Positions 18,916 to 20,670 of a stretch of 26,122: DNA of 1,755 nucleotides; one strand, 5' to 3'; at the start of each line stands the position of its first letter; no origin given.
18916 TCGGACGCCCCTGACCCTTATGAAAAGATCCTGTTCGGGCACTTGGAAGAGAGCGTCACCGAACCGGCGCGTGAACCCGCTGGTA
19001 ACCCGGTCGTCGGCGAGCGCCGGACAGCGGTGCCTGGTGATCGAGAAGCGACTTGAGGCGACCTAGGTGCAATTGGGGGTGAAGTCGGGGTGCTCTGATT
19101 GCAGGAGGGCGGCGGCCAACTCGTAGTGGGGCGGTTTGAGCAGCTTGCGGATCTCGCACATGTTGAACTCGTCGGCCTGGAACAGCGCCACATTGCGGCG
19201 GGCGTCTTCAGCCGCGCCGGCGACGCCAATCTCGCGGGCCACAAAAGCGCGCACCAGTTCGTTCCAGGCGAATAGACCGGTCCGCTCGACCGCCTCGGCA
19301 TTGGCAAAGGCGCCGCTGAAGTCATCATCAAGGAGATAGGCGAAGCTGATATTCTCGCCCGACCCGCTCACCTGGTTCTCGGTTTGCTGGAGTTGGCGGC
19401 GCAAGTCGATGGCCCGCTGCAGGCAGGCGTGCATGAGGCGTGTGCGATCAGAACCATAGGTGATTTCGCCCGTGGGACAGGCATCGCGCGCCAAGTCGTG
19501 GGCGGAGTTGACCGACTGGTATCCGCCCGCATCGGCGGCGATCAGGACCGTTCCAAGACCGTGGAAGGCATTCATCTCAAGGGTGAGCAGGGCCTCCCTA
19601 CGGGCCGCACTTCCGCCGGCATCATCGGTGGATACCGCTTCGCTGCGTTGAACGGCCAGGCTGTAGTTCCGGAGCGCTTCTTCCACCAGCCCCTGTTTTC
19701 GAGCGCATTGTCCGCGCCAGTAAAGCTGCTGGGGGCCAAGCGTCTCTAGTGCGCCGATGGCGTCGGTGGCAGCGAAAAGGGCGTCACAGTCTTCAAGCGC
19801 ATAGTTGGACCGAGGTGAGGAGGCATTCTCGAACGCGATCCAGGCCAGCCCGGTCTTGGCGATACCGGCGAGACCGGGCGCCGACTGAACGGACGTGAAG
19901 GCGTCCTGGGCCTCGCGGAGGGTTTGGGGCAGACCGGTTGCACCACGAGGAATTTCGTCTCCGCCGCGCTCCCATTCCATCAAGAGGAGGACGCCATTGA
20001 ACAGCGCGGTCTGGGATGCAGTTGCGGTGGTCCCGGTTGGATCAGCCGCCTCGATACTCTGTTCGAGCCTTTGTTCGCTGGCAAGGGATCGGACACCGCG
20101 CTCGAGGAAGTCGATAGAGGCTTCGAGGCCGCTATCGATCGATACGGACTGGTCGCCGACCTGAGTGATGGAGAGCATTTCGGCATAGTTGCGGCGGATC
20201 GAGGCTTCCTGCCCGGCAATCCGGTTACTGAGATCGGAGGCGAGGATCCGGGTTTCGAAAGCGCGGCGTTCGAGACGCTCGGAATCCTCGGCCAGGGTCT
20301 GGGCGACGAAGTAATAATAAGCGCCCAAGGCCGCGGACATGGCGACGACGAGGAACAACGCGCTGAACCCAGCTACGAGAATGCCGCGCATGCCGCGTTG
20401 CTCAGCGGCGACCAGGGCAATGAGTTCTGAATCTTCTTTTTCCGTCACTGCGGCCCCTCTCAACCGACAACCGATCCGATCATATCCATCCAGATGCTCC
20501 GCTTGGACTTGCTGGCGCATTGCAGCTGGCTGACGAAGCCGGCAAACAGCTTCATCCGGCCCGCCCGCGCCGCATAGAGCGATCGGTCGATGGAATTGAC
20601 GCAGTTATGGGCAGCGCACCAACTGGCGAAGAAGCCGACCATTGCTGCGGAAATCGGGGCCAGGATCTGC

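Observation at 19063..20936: Overlapping gene pair: 2-TM mini-protein plus 485-aa signal-anchored protein, with lower GC than neighbours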

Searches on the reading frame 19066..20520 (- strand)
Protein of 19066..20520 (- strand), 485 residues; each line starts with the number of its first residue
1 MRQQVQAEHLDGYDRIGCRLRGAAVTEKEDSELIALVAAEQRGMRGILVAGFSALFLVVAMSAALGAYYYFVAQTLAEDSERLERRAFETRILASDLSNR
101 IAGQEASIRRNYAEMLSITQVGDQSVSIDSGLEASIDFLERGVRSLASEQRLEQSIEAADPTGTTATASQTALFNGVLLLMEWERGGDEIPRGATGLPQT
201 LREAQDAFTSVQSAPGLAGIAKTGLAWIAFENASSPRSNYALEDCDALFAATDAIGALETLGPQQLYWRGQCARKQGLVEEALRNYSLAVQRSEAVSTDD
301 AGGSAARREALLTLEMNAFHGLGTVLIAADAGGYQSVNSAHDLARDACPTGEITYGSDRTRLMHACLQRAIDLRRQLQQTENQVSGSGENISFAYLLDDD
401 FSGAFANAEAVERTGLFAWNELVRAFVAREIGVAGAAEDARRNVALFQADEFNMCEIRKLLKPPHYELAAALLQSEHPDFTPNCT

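Call 8: search_protein_families(library=pfam, proteins=[window:19066-20520:-], max_evalue=0.1)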
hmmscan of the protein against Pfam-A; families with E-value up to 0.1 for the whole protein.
window:19066-20520:- (485 aa): 3 families
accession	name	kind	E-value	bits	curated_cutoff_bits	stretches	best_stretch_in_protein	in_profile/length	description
PF07719.23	TPR_2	-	0.0028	18.1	27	1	266-292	4-30/34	Tetratricopeptide repeat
PF00515.34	TPR_1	-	0.0056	16.9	27.8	1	265-291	3-29/34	Tetratricopeptide repeat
PF13432.12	TPR_16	-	0.038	14.9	32.7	0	266-292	34-60/65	Tetratricopeptide repeat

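Call 9: search_protein_families(library=ncbifam, proteins=[window:19066-20520:-], max_evalue=0.1)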
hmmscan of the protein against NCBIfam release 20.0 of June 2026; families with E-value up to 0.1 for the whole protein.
window:19066-20520:- (485 aa): 0 families

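Call 11: search_protein_families(library=padloc, proteins=[window:19066-20520:-], max_evalue=0.1)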
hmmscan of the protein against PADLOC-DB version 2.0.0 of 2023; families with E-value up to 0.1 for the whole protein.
window:19066-20520:- (485 aa): 0 families

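Call 12: find_homologous_proteins(query=window:19066-20520:-)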
Query window:19066-20520:- (485 aa): 95 proteins with E <= 0.001 among 8000 candidates.
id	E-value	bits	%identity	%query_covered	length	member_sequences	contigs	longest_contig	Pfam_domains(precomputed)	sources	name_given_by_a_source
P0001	8.6e-295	995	100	95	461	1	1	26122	-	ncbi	ncbi:MAG: hypothetical protein AAF253_04235 [Pseudomonadota bacterium]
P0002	6.9e-162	557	60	95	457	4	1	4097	-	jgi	-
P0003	2.1e-160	552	58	95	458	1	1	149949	-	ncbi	-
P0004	1.5e-156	540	57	95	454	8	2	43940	-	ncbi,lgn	ncbi:MAG: hypothetical protein AAFR41_08810 [Pseudomonadota bacterium]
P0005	2.5e-151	522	56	95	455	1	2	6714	-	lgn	-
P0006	1.9e-146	506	55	95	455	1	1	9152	-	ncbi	-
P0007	7.4e-131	455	51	95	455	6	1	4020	-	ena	-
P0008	1.4e-121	424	50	94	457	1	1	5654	-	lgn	-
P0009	1.5e-118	414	49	94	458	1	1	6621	-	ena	-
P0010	4.7e-113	396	48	95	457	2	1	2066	-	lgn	-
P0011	2.2e-111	391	48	95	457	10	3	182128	-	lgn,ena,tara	tara:strand:+ start:32518 stop:33891 length:1374 start_codon:yes stop_codon:yes gene_type:complete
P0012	3.1e-111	390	48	95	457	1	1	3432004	-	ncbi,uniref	ncbi:hypothetical protein [Hyphomonas sp.]|uniref:hypothetical protein n=1 Tax=Hyphomonas sp. TaxID=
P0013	2.0e-110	388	46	95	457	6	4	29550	-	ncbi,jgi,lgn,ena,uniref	ncbi:hypothetical protein [Hyphomonas sp.]|uniref:hypothetical protein n=1 Tax=Hyphomonas sp. TaxID=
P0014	4.4e-110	386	47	95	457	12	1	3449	-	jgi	-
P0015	4.9e-110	386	47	95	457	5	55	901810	-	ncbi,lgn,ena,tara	tara:strand:+ start:1294 stop:2667 length:1374 start_codon:yes stop_codon:yes gene_type:complete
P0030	1.1e-104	369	46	90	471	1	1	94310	-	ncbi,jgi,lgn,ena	-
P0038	1.7e-101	358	43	95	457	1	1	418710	-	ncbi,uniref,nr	ncbi:hypothetical protein [Hyphomonas johnsonii]|uniref:Uncharacterized protein n=1 Tax=Hyphomonas j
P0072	2.8e-87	311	42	95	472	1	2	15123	-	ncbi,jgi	ncbi:MAG: hypothetical protein PVI23_06020 [Maricaulaceae bacterium]|jgi:tetratricopeptide (TPR) rep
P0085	3.7e-74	268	37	92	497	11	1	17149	-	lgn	-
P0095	3.3e-58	216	35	89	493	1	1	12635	-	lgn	-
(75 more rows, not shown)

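Call 14: find_related_loci(query=window:19066-20448:-, collection=genome_contigs, flank=8000)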
Query window:19066-20448:- (461 aa) in genome_contigs; peptide patterns used: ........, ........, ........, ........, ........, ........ (x = any residue, [..] = any of these).
50 stretches matched a pattern, but none encodes a relative of the query by tblastn (E <= 1e-3).
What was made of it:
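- Tried and rejected: The first genome scan, with a single sequence, found nothing (call 14).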

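Call 16: find_encoding_contigs(protein=P0038, flank=8000, max_places=2)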
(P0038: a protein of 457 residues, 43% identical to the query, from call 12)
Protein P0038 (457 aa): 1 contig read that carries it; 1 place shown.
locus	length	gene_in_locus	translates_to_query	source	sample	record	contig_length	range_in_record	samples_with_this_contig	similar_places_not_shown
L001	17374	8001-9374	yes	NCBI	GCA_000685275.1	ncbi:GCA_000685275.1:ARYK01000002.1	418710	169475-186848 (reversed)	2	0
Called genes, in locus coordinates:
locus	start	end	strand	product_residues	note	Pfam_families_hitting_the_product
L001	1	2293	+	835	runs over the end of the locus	PF00933:Glyco_hydro_3, PF01915:Glyco_hydro_3_C, PF18559:Exop_C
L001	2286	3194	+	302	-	PF01263:Aldose_epim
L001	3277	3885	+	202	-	-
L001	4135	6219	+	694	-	-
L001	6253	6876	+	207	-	-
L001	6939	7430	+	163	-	PF05099:TerB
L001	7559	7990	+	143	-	-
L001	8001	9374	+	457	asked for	-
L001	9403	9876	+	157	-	PF04073:tRNA_edit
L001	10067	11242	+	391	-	PF00108:Thiolase_N, PF02803:Thiolase_C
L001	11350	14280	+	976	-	PF00675:Peptidase_M16, PF05193:Peptidase_M16_C, PF00675:Peptidase_M16, PF05193:Peptidase_M16_C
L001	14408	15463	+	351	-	PF00144:Beta-lactamase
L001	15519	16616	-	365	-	PF01926:MMR_HSR1, PF02421:FeoB_N, PF06071:YchF-GTPase_C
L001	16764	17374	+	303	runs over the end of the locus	PF13676:TIR_2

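Call 17: find_encoding_contigs(protein=P0015, flank=8000, max_places=2)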
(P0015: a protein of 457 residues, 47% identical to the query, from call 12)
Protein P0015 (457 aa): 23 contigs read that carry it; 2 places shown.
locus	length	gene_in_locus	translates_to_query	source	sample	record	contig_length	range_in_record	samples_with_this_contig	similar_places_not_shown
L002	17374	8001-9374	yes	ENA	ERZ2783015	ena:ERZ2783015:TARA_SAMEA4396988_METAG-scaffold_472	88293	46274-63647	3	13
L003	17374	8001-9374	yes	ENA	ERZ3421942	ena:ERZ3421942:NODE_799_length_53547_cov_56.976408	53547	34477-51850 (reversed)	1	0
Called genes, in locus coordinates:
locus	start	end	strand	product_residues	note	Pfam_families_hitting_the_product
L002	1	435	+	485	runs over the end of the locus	PF01120:Alpha_L_fucos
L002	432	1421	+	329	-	PF00248:Aldo_ket_red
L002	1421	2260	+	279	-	PF04909:Amidohydro_2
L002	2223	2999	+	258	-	PF00106:adh_short, PF01370:Epimerase (faint), PF08659:KR (weak), PF13561:adh_short_C2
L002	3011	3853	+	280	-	PF01557:FAA_hydrolase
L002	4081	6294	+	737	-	-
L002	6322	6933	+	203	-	-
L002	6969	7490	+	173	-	PF05099:TerB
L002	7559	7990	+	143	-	-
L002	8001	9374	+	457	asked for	-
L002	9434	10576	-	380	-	PF02163:Peptidase_M50, PF00571:CBS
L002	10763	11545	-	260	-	PF21342:SoxA-TsdA_cyt-c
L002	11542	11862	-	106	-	PF08770:SoxZ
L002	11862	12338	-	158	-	PF13501:SoxY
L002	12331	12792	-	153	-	PF00034:Cytochrom_C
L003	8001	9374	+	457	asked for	-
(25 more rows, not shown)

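Call 23: find_encoding_contigs(protein=P0003, flank=8000, max_places=1)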
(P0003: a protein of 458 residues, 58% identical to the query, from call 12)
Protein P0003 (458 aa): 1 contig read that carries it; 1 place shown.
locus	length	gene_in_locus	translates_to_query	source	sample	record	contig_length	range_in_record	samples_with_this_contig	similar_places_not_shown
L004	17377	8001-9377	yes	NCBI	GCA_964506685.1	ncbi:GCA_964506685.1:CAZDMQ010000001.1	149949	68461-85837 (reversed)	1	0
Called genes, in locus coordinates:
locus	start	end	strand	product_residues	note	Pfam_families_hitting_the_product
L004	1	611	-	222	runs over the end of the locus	PF03379:CcmB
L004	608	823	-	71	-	-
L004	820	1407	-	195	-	PF13191:AAA_16 (weak), PF00005:ABC_tran, PF02463:SMC_N (faint), PF13304:AAA_21 (faint)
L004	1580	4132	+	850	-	-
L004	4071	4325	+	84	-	-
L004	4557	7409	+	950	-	PF07715:Plug, PF00593:TonB_dep_Rec_b-barrel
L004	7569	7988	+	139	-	-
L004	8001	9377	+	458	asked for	-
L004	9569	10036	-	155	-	PF00226:DnaJ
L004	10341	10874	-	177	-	PF05099:TerB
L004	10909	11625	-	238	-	-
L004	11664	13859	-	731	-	-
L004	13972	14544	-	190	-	PF01923:Cob_adeno_trans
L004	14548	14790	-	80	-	PF04588:HIG_1_N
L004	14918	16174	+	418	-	PF07992:Pyr_redox_2, PF13738:Pyr_redox_3 (weak), PF00070:Pyr_redox, PF14759:Reductase_C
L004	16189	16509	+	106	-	PF00111:Fer2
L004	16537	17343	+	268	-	PF13622:4HBT_3, PF20789:4HBT_3C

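Call 24: find_encoding_contigs(protein=P0030, flank=8000, max_places=1)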
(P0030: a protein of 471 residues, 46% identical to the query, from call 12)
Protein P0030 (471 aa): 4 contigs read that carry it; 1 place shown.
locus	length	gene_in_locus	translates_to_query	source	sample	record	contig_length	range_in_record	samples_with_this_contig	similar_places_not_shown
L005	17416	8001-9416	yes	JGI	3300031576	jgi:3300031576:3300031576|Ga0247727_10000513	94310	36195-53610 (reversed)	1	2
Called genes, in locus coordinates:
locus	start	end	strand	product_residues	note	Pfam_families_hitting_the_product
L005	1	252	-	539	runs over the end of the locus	PF13755:Sensor_TM1, PF00672:HAMP, PF00512:HisKA, PF02518:HATPase_c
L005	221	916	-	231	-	PF00072:Response_reg, PF00486:Trans_reg_C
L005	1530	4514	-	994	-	PF02739:5_3_exonuc_N, PF01367:5_3_exonuc, PF01612:DNA_pol_A_exo1, PF00476:DNA_pol_A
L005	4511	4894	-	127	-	PF01934:HepT-like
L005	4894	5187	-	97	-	PF01909:NTP_transf_2, PF18765:Polbeta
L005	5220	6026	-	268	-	PF13714:PEP_mutase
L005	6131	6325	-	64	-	PF10276:zf-CHCC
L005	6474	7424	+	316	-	PF00005:ABC_tran, PF13304:AAA_21, PF13732:DrrA1-3_C (faint)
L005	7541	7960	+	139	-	-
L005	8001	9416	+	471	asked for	-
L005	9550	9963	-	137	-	PF00216:Bac_DNA_binding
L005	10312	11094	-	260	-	PF00106:adh_short, PF08659:KR (faint), PF13561:adh_short_C2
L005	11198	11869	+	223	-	PF07947:YhhN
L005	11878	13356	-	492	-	PF00221:Lyase_aromatic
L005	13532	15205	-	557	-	PF17391:Urocanase_N, PF01175:Urocanase, PF17392:Urocanase_C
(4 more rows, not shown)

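Call 25: find_encoding_contigs(protein=P0085, flank=8000, max_places=1)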
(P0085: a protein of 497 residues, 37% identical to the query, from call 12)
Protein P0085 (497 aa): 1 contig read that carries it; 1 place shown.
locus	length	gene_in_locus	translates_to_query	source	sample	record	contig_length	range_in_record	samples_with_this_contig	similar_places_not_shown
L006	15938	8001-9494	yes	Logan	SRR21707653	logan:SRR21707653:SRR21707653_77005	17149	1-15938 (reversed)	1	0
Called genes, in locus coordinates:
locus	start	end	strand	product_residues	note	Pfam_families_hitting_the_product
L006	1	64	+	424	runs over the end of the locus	?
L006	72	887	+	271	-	PF01497:Peripla_BP_2 (faint)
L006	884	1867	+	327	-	PF01032:FecCD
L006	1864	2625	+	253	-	PF02463:SMC_N (faint), PF00005:ABC_tran, PF13304:AAA_21 (faint)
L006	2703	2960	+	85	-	-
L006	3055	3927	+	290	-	PF00483:NTP_transferase, PF12804:NTP_transf_3 (faint)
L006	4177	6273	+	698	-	-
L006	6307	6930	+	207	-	-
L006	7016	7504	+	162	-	PF05099:TerB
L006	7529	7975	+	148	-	-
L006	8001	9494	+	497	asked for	-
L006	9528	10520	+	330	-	PF00291:PALP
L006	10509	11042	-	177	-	-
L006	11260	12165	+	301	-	PF08666:SAF (weak), PF16976:RcpC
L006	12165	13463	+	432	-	PF13629:T2SS-T3SS_pil_N, PF00263:Secretin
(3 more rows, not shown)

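Call 30: search_solved_structures(query=A2, max_evalue=1)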
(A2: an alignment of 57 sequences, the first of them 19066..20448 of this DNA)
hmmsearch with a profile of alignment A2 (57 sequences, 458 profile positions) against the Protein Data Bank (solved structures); distinct sequences matched with E-value up to 1: 4.
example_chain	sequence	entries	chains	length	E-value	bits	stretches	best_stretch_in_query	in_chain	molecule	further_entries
2kc7_A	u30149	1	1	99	0.097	14.6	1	217-268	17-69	bfr218_protein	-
7n6g_4T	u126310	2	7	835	0.16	13.9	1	121-197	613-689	FAP101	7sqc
2pl2_A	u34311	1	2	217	0.17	13.8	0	223-256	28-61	Hypothetical conserved protein TTC0263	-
3n4x_A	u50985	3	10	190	0.18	13.7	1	41-119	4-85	Monopolin complex subunit CSM1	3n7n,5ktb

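Call 39: predict_structure(alignment_id=A2)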
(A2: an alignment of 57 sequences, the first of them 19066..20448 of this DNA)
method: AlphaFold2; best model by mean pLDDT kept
length: 461 residues; sequences in the alignment: 57
mean_pLDDT: 94.0   pTM: 0.87
mean pLDDT of the five models: 94.0, 92.9, 92.1, 91.6, 90.3
residues with pLDDT >= 90: 401; 70-90: 52; 50-70: 8; < 50: 0
segments of 3 or more residues with pLDDT < 50: none
pLDDT, mean of each block of 10 residues (from residue 1): 70 83 92 95 95 95 96 94 92 85 93 97 95 84 92 98 96 98 97 97 98 97 98 97 98 94 96 91 95 98 88 83 92 94 97 96 97 98 97 97 98 98 97 95 98 95 74
secondary structure, 60 per line:
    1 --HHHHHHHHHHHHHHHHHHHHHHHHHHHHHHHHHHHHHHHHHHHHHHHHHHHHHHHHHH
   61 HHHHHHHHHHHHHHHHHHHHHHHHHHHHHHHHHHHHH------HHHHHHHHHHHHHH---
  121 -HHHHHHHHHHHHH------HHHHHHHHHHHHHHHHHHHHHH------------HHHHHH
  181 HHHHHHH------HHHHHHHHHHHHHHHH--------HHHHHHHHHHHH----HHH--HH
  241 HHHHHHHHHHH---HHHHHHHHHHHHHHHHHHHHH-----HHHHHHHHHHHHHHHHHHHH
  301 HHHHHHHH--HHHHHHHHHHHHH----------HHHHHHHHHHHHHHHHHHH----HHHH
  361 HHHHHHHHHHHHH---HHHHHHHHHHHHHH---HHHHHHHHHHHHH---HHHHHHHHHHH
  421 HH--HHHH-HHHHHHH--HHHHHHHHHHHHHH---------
elements in order: H3-97 H104-117 H122-134 H141-162 H175-187 H194-209 H218-229 H239-251 H255-275 H281-308 H311-323 H334-352 H357-373 H377-390 H394-406 H410-422 H425-428 H430-436 H439-452
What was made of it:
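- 19063..20448 (-): Gene E: a 461-aa bitopic protein (GTG 20448, stop 19065-19063). It has a conserved 21-aa cytoplasmic N-terminus, a transmembrane helix at ~22-48, a continuous helix to residue 97 (the stalk), and an all-alpha TPR-like superhelix. Six conserved cysteines: 221, 248, 324, 342, 431, 460. Call 39: AF2 pLDDT 94, pTM 0.87.
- On TPR repeat proteins (Pfam TPR_1/TPR_2), tested on E: Call 39: pLDDT 94, with 18 helices after the stalk.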

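Call 41: find_encoding_contigs(protein=P0072, flank=8000, max_places=1)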
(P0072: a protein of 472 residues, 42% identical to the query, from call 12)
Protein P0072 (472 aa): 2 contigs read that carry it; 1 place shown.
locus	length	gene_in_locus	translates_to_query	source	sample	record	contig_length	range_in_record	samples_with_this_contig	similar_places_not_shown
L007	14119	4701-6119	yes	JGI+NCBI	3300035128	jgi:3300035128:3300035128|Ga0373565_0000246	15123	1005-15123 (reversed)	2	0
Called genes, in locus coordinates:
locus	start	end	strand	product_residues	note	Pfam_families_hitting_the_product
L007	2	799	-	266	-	PF00890:FAD_binding_2, PF01134:GIDA (weak), PF01266:DAO (weak), PF07992:Pyr_redox_2 (weak), PF12831:FAD_oxidored, PF01593:Amino_oxidase, PF13450:NAD_binding_8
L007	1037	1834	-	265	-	PF00378:ECH_1, PF16113:ECH_2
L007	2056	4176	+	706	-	-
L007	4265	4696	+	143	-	-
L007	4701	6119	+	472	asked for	-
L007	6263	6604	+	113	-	PF04828:GFA (weak)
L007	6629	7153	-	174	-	-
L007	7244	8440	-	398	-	PF00108:Thiolase_N, PF02803:Thiolase_C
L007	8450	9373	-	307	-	PF04199:Cyclase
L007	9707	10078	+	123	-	-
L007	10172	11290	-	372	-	PF21815:PAS_PdeA (weak), PF00563:EAL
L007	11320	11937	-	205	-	PF13302:Acetyltransf_3, PF13420:Acetyltransf_4, PF00583:Acetyltransf_1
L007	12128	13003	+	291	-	PF01738:DLH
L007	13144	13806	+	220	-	-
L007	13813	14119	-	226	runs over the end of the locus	PF02104:SURF1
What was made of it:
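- Distribution looks patchy, and the cluster sits in different chromosomal contexts (calls 16, 17, 23-25, 41).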

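Call 42: find_encoding_contigs(protein=P0095, flank=8000, max_places=1)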
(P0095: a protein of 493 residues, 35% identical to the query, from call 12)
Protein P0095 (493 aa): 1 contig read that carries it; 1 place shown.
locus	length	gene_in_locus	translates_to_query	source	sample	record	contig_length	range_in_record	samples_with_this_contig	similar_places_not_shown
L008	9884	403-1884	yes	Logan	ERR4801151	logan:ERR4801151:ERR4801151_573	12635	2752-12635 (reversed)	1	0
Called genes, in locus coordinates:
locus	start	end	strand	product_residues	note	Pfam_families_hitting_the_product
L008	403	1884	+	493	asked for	-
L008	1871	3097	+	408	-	PF12832:MFS_1_like (weak), PF07690:MFS_1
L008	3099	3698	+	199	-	-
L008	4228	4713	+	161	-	PF16677:GP3_package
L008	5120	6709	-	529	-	PF00474:SSF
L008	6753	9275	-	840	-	PF00933:Glyco_hydro_3, PF01915:Glyco_hydro_3_C, PF18559:Exop_C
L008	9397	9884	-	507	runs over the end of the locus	PF04820:Trp_halogenase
